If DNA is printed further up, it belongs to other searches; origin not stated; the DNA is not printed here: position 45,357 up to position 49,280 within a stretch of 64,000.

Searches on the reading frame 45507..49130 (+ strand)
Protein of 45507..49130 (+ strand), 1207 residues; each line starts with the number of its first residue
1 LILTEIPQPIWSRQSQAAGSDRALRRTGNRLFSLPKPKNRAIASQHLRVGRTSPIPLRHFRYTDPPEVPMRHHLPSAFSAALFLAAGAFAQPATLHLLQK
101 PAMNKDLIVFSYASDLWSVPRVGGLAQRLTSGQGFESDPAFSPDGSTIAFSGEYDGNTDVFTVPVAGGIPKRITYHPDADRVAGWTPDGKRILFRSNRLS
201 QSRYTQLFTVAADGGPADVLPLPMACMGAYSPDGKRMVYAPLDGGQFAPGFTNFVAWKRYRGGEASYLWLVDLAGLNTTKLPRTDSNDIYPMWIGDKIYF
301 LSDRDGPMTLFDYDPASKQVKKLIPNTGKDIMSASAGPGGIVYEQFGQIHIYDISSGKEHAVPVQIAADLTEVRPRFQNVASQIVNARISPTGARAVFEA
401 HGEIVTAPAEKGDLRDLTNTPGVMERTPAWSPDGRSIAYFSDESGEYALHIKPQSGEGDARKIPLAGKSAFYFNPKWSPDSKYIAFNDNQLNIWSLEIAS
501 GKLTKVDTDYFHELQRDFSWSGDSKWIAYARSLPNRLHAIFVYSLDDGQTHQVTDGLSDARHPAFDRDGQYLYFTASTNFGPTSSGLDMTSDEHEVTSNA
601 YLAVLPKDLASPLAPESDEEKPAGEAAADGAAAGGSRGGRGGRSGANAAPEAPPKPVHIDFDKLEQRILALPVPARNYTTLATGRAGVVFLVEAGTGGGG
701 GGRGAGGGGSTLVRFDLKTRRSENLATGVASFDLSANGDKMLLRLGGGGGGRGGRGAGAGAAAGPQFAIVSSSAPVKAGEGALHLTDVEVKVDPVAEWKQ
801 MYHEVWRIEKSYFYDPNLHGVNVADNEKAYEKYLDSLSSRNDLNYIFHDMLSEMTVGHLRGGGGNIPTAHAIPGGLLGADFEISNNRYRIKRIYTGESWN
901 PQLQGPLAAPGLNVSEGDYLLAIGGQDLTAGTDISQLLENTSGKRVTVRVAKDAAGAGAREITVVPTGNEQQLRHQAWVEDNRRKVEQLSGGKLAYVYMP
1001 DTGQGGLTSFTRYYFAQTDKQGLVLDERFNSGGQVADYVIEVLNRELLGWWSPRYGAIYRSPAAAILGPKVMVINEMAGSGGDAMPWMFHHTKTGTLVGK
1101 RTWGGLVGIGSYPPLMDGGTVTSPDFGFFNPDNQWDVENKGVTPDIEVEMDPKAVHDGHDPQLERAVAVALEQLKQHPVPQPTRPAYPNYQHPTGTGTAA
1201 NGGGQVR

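Call 76: search_protein_families(library=pfam, proteins=[window:45507-49130:+], max_evalue=0.00001)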
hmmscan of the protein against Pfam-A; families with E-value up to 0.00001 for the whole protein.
window:45507-49130:+ (1207 aa): 5 families
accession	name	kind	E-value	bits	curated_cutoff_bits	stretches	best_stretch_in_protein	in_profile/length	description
PF07676.18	PD40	-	9.8e-36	121.4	20.9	2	414-447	1-34/38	WD40-like Beta Propeller Repeat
PF14685.13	PDZ_Tricorn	-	5e-25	87.8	25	1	875-964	1-88/88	Tricorn protease PDZ domain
PF03572.23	Peptidase_S41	-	2.5e-18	66.6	24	1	994-1148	2-165/165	Peptidase family S41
PF14684.11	Tricorn_C1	-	6.8e-17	61.6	24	1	794-851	1-58/59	Tricorn protease C1 domain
PF00930.27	DPPIV_N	-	2e-07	30.5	22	0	471-531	44-119/354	Dipeptidyl peptidase IV (DPP IV) N-terminal region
